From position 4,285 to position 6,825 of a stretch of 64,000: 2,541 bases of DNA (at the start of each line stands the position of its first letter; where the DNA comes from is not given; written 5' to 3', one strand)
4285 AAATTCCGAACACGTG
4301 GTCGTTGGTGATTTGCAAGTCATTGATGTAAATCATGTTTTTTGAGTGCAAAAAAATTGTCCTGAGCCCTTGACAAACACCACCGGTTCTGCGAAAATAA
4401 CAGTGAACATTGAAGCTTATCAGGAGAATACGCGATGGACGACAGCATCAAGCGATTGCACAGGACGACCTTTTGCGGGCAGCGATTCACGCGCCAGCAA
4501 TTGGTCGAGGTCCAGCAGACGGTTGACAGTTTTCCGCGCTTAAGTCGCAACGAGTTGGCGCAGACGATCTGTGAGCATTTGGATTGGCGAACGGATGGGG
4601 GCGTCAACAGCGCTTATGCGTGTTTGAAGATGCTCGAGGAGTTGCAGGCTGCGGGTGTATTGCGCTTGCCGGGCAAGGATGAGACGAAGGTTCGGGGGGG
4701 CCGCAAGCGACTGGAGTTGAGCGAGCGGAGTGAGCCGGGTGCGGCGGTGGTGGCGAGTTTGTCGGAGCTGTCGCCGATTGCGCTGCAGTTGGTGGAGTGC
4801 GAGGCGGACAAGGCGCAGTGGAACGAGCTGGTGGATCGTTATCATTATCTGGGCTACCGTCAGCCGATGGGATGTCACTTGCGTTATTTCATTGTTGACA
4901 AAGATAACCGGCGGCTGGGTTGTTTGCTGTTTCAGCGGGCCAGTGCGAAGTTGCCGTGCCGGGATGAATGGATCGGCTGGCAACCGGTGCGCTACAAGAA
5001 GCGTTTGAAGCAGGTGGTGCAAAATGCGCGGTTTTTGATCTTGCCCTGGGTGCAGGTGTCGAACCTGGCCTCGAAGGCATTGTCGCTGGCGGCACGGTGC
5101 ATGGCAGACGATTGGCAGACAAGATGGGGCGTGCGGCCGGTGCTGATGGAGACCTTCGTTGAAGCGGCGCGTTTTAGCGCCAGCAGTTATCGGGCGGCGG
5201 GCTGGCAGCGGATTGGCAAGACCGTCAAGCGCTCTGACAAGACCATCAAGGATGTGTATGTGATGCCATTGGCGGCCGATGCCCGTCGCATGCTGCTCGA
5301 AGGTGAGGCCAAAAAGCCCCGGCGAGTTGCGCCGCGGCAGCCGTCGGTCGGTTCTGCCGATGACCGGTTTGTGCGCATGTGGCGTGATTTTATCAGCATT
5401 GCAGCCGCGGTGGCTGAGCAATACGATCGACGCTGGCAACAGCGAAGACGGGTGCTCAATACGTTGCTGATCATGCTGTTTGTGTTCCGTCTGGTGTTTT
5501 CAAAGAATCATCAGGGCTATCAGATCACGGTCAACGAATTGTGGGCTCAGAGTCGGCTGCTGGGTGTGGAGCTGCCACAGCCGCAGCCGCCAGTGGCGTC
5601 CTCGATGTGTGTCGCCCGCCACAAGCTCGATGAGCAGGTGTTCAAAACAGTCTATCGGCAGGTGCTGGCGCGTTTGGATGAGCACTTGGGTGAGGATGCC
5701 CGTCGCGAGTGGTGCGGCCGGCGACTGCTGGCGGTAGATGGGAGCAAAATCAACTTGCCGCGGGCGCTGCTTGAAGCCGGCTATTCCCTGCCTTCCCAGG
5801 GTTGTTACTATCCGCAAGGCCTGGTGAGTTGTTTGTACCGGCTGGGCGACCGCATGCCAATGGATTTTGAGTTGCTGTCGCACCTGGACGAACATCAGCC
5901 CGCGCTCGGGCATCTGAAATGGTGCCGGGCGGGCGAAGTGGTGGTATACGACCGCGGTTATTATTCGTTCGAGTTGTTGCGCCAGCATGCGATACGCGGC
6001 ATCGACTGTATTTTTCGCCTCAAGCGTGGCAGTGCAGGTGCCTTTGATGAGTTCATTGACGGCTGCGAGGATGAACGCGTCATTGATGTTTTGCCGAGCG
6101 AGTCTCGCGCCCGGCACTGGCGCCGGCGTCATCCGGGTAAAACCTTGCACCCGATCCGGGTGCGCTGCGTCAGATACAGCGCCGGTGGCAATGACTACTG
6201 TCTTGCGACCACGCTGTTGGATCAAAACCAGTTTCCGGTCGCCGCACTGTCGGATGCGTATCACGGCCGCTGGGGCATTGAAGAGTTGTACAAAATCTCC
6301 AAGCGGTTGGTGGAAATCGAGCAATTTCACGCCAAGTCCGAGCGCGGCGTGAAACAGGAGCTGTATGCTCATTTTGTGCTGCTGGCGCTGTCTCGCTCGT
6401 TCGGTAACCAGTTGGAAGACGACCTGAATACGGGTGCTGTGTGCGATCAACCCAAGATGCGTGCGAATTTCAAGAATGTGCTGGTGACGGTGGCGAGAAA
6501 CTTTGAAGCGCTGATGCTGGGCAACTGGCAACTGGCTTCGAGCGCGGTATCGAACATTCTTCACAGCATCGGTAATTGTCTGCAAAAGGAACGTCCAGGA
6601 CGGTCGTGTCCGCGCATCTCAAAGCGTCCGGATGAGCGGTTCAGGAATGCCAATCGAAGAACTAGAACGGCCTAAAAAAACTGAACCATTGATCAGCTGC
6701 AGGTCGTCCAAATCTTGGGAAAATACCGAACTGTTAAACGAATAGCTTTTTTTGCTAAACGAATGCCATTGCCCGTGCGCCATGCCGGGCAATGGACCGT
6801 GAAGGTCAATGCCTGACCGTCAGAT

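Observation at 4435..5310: The same DUF4338 (Druantia DruA-like) module sits on two unrelated DDE transposase scaffolds and also occurs alone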

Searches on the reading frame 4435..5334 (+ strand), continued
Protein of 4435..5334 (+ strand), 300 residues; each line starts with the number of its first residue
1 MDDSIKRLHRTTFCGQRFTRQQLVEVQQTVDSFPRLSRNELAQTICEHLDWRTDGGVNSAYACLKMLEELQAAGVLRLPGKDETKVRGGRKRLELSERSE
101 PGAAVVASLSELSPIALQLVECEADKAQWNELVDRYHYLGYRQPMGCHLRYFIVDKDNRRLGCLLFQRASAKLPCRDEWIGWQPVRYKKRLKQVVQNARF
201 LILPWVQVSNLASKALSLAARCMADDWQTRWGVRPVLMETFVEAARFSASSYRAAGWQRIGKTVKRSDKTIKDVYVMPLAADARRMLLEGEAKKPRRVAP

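Call 69: search_protein_families(library=pfam, proteins=[L117:1044-2621:+, L120:1003-2526:+, L125:1115-2488:+, L127:1052-2656:+, L130:5888-7549:+, L133:5507-7414:+, L141:6485-8146:+, L074:4275-5273:+, L074:5291-6481:+], max_evalue=0.01)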
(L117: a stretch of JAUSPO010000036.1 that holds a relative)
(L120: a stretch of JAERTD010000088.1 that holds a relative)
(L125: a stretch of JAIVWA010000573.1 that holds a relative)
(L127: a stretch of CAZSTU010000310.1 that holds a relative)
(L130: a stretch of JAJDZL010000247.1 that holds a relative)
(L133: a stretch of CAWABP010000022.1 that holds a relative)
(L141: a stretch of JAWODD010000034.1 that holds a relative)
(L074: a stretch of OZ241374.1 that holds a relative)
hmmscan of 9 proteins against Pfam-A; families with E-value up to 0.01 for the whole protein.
L117:1044-2621:+ (525 aa): 2 families
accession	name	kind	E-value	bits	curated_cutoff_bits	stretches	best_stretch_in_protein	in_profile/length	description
PF13808.11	DDE_Tnp_1_assoc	-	5.1e-11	42.9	32.3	1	78-161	2-83/88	DDE_Tnp_1-associated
PF13701.12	DDE_Tnp_1_4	-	0.00015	20.6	34.7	1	265-373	199-298/435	Transposase DDE domain group 1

L120:1003-2526:+ (507 aa): 3 families
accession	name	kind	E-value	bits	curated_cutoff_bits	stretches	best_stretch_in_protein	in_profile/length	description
PF13808.11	DDE_Tnp_1_assoc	-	7.8e-11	42.4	32.3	1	81-165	2-85/88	DDE_Tnp_1-associated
PF13701.12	DDE_Tnp_1_4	-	0.00015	20.6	34.7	1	261-313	199-252/435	Transposase DDE domain group 1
PF01609.27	DDE_Tnp_1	-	0.00038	20.7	23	1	262-442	63-188/200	Transposase DDE domain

L125:1115-2488:+ (457 aa): 0 families

L127:1052-2656:+ (534 aa): 2 families
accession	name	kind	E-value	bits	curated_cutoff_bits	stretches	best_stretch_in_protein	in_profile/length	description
PF13808.11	DDE_Tnp_1_assoc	-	4.5e-11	43.1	32.3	1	105-188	3-81/88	DDE_Tnp_1-associated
PF13701.12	DDE_Tnp_1_4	-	0.00042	19.1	34.7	0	108-221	43-148/435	Transposase DDE domain group 1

L130:5888-7549:+ (553 aa): 2 families
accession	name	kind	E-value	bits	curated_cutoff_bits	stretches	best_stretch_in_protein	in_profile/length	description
PF03050.20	DDE_Tnp_IS66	-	2.6e-20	73.4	23.1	2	377-503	148-282/284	Transposase IS66 family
PF11559.13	ADIP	-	0.0013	19.3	34.3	1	6-65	63-122/151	Afadin- and alpha -actinin-Binding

L133:5507-7414:+ (635 aa): 2 families
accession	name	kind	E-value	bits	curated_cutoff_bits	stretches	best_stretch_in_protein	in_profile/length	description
PF13808.11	DDE_Tnp_1_assoc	-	2.5e-10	40.7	32.3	1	203-288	2-85/88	DDE_Tnp_1-associated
PF13701.12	DDE_Tnp_1_4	-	2.9e-06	26.2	34.7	1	385-462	195-270/435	Transposase DDE domain group 1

L141:6485-8146:+ (553 aa): 1 family
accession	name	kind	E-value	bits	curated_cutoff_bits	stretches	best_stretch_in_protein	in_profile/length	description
PF01609.27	DDE_Tnp_1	-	6.8e-06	26.4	23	1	206-463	32-176/200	Transposase DDE domain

L074:4275-5273:+ (332 aa): 1 family
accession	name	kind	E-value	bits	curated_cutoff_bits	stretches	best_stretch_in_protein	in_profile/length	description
PF14236.12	DruA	-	5.9e-23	81.9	27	1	119-252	48-185/297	Druantia protein DruA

L074:5291-6481:+ (396 aa): 1 family
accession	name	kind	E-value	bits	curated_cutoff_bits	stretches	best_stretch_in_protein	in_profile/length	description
PF01609.27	DDE_Tnp_1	-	4.6e-08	33.5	23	1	117-338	56-197/200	Transposase DDE domain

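Call 81: search_protein_representatives(alignment_id=A1)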
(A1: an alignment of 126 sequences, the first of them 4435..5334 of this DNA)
Query: 126 sequences, 420 profile positions. Proteins with E-value up to 0.001 (for the whole library): 15672; up to 1e-10: 10622; up to 1e-30: 3451. The best 150 are listed.
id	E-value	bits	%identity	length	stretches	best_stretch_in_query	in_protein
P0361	5.3e-126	437.8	-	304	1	6-298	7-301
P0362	7.2e-125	434.1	-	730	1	1-338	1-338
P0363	6.2e-122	424.4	-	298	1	7-299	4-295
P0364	7.6e-122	424.1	-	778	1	2-322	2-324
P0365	2.8e-121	422.3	-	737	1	3-360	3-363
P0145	5.0e-120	418.1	-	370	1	4-331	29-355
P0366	3.2e-119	415.5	-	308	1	9-298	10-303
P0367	7.2e-118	411.0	-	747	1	6-355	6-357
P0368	1.2e-117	410.3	-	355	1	61-374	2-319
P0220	1.5e-117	410.0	-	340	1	4-312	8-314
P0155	1.5e-117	410.0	-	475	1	4-313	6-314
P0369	2.5e-117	409.2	-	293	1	8-293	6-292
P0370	7.3e-117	407.7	-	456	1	7-293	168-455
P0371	3.5e-116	405.5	-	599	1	2-323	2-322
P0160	3.7e-116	405.4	-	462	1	5-315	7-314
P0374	2.9e-115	402.4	-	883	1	9-297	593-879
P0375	3.8e-114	398.8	-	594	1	4-283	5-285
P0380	1.5e-112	393.5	-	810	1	4-292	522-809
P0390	5.3e-110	385.1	-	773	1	11-301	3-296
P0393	7.7e-110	384.6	-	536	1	10-404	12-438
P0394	1.9e-109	383.2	-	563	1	9-297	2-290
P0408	6.4e-108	378.3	-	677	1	11-352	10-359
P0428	4.5e-104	365.6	-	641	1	4-303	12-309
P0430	5.4e-103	362.0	-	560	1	10-337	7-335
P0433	1.4e-102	360.6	-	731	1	6-298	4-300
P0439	4.1e-102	359.1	-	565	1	106-385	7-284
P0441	8.7e-102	358.0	-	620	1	111-394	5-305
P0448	1.6e-100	353.8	-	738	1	9-328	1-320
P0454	1.6e-99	350.6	-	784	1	7-303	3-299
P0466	2.2e-98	346.9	-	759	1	11-304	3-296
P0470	5.4e-98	345.5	-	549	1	8-300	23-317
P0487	7.1e-97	341.9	-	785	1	10-382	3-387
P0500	2.2e-95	337.0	-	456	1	9-307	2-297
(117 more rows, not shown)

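Call 82: search_protein_families(library=pfam, proteins=[P0374, P0380, P0370, P0441, P0362, P0394, P0375, P0428, P0408, P0393], max_evalue=0.001)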
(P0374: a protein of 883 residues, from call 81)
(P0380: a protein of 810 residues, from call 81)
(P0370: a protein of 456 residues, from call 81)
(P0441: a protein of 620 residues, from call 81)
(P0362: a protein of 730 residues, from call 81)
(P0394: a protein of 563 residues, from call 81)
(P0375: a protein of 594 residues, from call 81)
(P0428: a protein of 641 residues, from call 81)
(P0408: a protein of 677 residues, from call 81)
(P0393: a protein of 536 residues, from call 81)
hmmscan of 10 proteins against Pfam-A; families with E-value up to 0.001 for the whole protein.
P0374 (883 aa): 2 families
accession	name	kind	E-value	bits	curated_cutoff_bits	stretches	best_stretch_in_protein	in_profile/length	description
PF03050.20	DDE_Tnp_IS66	-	1.7e-47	162.6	23.1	1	187-474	1-283/284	Transposase IS66 family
PF14236.12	DruA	-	1.7e-44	152.6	27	1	654-850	4-225/297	Druantia protein DruA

P0380 (810 aa): 2 families
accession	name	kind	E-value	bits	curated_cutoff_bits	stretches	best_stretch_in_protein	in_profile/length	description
PF03050.20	DDE_Tnp_IS66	-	1.1e-56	192.7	23.1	1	188-466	2-279/284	Transposase IS66 family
PF14236.12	DruA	-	6.1e-45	154.1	27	1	616-786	36-226/297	Druantia protein DruA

P0370 (456 aa): 1 family
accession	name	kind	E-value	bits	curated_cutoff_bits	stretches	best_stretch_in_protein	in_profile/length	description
PF14236.12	DruA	-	8e-38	130.7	27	1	268-436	45-232/297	Druantia protein DruA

P0441 (620 aa): 3 families
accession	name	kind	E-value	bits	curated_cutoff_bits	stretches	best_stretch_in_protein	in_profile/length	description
PF02086.21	MethyltransfD12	-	2e-55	188.7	22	1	367-602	1-252/253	D12 class N6 adenine-specific DNA methyltransferase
PF14236.12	DruA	-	7.8e-27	94.6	27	1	9-155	53-220/297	Druantia protein DruA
PF13808.11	DDE_Tnp_1_assoc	-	7e-18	64.9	32.3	1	214-303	3-87/88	DDE_Tnp_1-associated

P0362 (730 aa): 2 families
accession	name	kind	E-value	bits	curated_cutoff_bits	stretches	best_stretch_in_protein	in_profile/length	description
PF14236.12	DruA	-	9e-36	124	27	1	108-270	43-224/297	Druantia protein DruA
PF01609.27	DDE_Tnp_1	-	4.3e-20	72.8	23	1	421-629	2-197/200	Transposase DDE domain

P0394 (563 aa): 2 families
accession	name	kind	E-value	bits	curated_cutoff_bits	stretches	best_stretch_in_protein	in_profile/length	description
PF14236.12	DruA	-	2.2e-42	145.6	27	1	108-261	55-225/297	Druantia protein DruA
PF14706.11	Tnp_DNA_bind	-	8.1e-23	80.4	24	1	312-368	1-57/58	Transposase DNA-binding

P0375 (594 aa): 2 families
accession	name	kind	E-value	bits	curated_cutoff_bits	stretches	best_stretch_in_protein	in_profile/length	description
PF14236.12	DruA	-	7.6e-37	127.5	27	1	98-266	36-221/297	Druantia protein DruA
PF00211.25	Guanylate_cyc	-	1.4e-28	100.2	21.9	1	335-515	6-179/183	Adenylate and Guanylate cyclase catalytic domain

P0428 (641 aa): 2 families
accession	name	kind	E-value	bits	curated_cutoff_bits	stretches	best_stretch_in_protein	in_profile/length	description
PF14236.12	DruA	-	2e-27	96.6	27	1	119-271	49-220/297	Druantia protein DruA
PF01609.27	DDE_Tnp_1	-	4e-22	79.4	23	1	332-551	2-198/200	Transposase DDE domain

P0408 (677 aa): 6 families
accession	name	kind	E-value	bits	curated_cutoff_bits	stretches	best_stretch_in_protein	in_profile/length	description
PF14236.12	DruA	-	7.4e-47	160.4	27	1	111-267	50-225/297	Druantia protein DruA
PF13358.12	DDE_3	-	1.2e-22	80.8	28.6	1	492-640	3-146/146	DDE superfamily endonuclease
PF13565.12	HTH_32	-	1.2e-08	35.9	33.7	1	370-450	2-73/73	Homeodomain-like domain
PF13384.12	HTH_23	-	2.5e-08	33.9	24.6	1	338-385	2-49/50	Homeodomain-like domain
PF13518.12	HTH_28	-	3.9e-07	30.5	25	1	343-393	2-52/52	Helix-turn-helix domain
PF13551.12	HTH_29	-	6.1e-07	29.9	28.1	1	343-394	1-53/64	Winged helix-turn helix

P0393 (536 aa): 3 families
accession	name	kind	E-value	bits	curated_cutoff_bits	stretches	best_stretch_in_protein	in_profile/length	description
PF14236.12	DruA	-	2.6e-26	92.9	27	1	116-267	50-222/297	Druantia protein DruA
PF13808.11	DDE_Tnp_1_assoc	-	1.2e-22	80.2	32.3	1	329-416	2-88/88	DDE_Tnp_1-associated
PF01609.27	DDE_Tnp_1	-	1.1e-05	25.7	23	1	425-519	5-110/200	Transposase DDE domain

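Call 86: list_cluster_members(proteins=[P0441, P0375, P0408, P0374, P0380, P0394])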
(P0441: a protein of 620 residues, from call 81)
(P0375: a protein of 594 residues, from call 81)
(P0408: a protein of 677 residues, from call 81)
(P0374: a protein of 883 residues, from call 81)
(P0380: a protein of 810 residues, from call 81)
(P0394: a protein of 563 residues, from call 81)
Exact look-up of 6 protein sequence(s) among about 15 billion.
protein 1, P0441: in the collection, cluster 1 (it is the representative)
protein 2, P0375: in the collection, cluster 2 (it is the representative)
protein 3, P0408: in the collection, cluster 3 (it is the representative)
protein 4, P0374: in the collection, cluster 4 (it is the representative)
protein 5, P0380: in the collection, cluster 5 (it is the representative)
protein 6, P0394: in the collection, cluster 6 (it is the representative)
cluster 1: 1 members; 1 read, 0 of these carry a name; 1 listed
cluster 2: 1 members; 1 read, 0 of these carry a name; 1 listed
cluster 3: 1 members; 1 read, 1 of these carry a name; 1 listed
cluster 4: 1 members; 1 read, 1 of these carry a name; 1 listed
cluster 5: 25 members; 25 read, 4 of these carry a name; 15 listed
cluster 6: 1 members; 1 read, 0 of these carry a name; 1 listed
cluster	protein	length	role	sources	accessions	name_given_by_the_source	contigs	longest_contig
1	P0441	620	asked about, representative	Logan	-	-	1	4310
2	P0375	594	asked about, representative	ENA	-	-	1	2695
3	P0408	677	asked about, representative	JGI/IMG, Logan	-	transposase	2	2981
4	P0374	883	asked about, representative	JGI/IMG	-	transposase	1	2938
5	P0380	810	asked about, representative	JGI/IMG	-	transposase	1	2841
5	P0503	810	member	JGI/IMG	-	transposase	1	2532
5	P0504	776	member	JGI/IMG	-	transposase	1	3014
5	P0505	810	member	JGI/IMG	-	transposase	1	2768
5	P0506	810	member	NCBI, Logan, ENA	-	-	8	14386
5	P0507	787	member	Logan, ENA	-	-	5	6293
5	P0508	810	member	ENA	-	-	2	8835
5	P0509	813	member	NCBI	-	-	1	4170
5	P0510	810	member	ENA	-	-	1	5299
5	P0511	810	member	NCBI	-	-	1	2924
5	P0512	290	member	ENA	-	-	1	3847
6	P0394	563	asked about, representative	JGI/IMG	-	-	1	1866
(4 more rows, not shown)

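Call 88: search_protein_families(library=pfam, proteins=[P0390, P0433, P0448, P0454, P0466, P0487, P0430, P0439, P0470, P0500], max_evalue=0.001)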
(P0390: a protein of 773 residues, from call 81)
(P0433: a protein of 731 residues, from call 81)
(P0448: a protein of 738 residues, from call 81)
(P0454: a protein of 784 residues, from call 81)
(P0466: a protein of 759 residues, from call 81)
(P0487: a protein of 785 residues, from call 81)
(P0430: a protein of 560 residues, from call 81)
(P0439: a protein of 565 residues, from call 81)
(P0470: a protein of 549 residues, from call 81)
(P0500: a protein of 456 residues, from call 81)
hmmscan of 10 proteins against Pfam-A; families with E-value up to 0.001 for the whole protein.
P0390 (773 aa): 3 families
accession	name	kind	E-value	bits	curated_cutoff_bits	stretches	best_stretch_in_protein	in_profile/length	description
PF14236.12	DruA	-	4.6e-44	151.2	27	1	106-263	51-225/297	Druantia protein DruA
PF02281.22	Dimer_Tnp_Tn5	-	9.7e-22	77.6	26.7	1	660-744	1-83/99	Transposase Tn5 dimerisation domain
PF14706.11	Tnp_DNA_bind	-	1.5e-20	73.1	24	1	304-360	1-56/58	Transposase DNA-binding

P0433 (731 aa): 2 families
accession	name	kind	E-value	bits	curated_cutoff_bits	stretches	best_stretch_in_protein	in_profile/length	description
PF07592.17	DDE_Tnp_ISAZ013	-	4.4e-137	456.6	26.9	1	416-727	1-308/308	Rhodopirellula transposase DDE domain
PF14236.12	DruA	-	3.1e-45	155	27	1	67-270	3-226/297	Druantia protein DruA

P0448 (738 aa): 2 families
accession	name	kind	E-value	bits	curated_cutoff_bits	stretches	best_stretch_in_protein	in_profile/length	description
PF14236.12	DruA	-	1.1e-34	120.4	27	1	114-257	59-220/297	Druantia protein DruA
PF14706.11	Tnp_DNA_bind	-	2.6e-13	50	24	1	305-363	1-58/58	Transposase DNA-binding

P0454 (784 aa): 4 families
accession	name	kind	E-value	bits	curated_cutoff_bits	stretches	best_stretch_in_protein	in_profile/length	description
PF14236.12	DruA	-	6.8e-42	144.1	27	1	107-264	49-225/297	Druantia protein DruA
PF14706.11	Tnp_DNA_bind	-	1.7e-20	73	24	1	309-366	1-58/58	Transposase DNA-binding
PF02281.22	Dimer_Tnp_Tn5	-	7.5e-16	58.7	26.7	1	668-762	1-92/99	Transposase Tn5 dimerisation domain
PF01609.27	DDE_Tnp_1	-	3.8e-05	24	23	1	579-657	139-185/200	Transposase DDE domain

P0466 (759 aa): 3 families
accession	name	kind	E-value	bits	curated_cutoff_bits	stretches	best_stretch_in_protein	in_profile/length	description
PF14236.12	DruA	-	4.8e-37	128.1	27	1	95-260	42-226/297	Druantia protein DruA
PF02281.22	Dimer_Tnp_Tn5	-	8.9e-22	77.7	26.7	1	661-756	1-92/99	Transposase Tn5 dimerisation domain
PF14706.11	Tnp_DNA_bind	-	1.6e-13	50.6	24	1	303-359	1-58/58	Transposase DNA-binding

P0487 (785 aa): 3 families
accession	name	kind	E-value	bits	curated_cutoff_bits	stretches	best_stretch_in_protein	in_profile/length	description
PF14236.12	DruA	-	4.3e-35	121.7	27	1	109-267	44-219/297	Druantia protein DruA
PF14706.11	Tnp_DNA_bind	-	1.3e-18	66.9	24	1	314-371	1-57/58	Transposase DNA-binding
PF02281.22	Dimer_Tnp_Tn5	-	3e-05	24.7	26.7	1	686-778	1-94/99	Transposase Tn5 dimerisation domain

P0430 (560 aa): 2 families
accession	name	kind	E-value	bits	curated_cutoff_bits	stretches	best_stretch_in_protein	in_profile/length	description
PF14236.12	DruA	-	2.9e-40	138.7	27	1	71-263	8-224/297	Druantia protein DruA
PF02493.26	MORN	-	3.7e-08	33.2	22.5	1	505-525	1-21/23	MORN repeat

P0439 (565 aa): 2 families
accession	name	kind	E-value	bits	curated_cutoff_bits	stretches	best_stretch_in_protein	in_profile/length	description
PF14236.12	DruA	-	3.9e-22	79.2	27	1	17-161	52-220/297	Druantia protein DruA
PF13808.11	DDE_Tnp_1_assoc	-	1.1e-12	48.3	32.3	1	218-277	2-61/88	DDE_Tnp_1-associated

P0470 (549 aa): 4 families
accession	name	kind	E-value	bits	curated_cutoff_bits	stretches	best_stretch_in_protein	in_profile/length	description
PF14236.12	DruA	-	1.4e-23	83.9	27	1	140-282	60-221/297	Druantia protein DruA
PF13551.12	HTH_29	-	1.3e-09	38.5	28.1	1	478-535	1-61/64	Winged helix-turn helix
PF13384.12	HTH_23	-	1.1e-07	31.9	24.6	1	473-520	2-49/50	Homeodomain-like domain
PF13518.12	HTH_28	-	8.3e-07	29.4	25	1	478-529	2-51/52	Helix-turn-helix domain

P0500 (456 aa): 2 families
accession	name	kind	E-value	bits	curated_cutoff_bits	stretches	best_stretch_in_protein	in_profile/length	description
PF14236.12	DruA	-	5.6e-37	127.9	27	1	95-254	45-222/297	Druantia protein DruA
PF14706.11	Tnp_DNA_bind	-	9.4e-18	64.2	24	1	301-358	1-58/58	Transposase DNA-binding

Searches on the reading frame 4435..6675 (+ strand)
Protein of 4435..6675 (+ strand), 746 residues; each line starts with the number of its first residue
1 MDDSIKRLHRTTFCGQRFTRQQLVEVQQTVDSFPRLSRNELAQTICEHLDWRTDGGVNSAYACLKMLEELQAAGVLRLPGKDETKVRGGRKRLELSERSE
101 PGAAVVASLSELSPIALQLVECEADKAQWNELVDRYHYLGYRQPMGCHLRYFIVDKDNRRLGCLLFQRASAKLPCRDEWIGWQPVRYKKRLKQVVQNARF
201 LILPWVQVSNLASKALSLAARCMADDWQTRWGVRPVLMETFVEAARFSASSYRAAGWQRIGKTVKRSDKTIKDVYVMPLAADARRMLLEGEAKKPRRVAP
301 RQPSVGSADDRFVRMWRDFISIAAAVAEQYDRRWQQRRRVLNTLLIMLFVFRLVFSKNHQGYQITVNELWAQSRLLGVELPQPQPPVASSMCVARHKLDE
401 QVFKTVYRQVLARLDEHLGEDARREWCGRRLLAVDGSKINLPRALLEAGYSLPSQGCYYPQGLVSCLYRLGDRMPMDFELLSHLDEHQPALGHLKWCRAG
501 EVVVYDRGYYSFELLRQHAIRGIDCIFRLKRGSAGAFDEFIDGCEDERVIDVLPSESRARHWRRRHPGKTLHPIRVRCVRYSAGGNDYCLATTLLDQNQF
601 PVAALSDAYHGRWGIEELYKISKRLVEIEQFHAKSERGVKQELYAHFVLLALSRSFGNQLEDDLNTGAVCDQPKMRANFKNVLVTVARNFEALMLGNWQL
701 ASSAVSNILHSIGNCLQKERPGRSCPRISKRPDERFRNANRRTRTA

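Call 4: search_protein_families(library=pfam, proteins=[window:4435-6675:+], max_evalue=0.01)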
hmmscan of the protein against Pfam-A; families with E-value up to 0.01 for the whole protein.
window:4435-6675:+ (746 aa): 2 families
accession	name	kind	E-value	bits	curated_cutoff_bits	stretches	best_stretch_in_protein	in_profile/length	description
PF14236.12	DruA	-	3.2e-35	122.1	27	1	99-263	34-217/297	Druantia protein DruA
PF01609.27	DDE_Tnp_1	-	2.5e-15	57.2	23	1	427-650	2-198/200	Transposase DDE domain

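Call 5: search_protein_families(library=ncbifam, proteins=[window:4435-6675:+], max_evalue=0.01)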
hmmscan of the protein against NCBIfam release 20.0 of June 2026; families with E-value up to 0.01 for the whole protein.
window:4435-6675:+ (746 aa): 3 families
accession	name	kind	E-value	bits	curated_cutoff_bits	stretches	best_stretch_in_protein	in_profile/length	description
NF033592.1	transpos_IS4_1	equivalog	2.9e-46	158.1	115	1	335-655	20-330/332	IS4 family transposase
NF049921.1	transpos_IS701_2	equivalog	0.00059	19.3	250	1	462-641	97-275/318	IS701 family transposase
NF033559.2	transpos_IS1634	equivalog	0.0041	16.2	100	0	588-685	361-453/483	IS1634 family transposase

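Call 6: search_protein_families(library=padloc, proteins=[window:4435-6675:+], max_evalue=0.01)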
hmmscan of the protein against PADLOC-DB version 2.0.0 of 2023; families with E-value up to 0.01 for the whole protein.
window:4435-6675:+ (746 aa): 1 family
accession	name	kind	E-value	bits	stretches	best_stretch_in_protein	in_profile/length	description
PDLC00002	DruA1|DruA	-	0.0027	14.9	1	145-196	122-174/407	DUF4338 domain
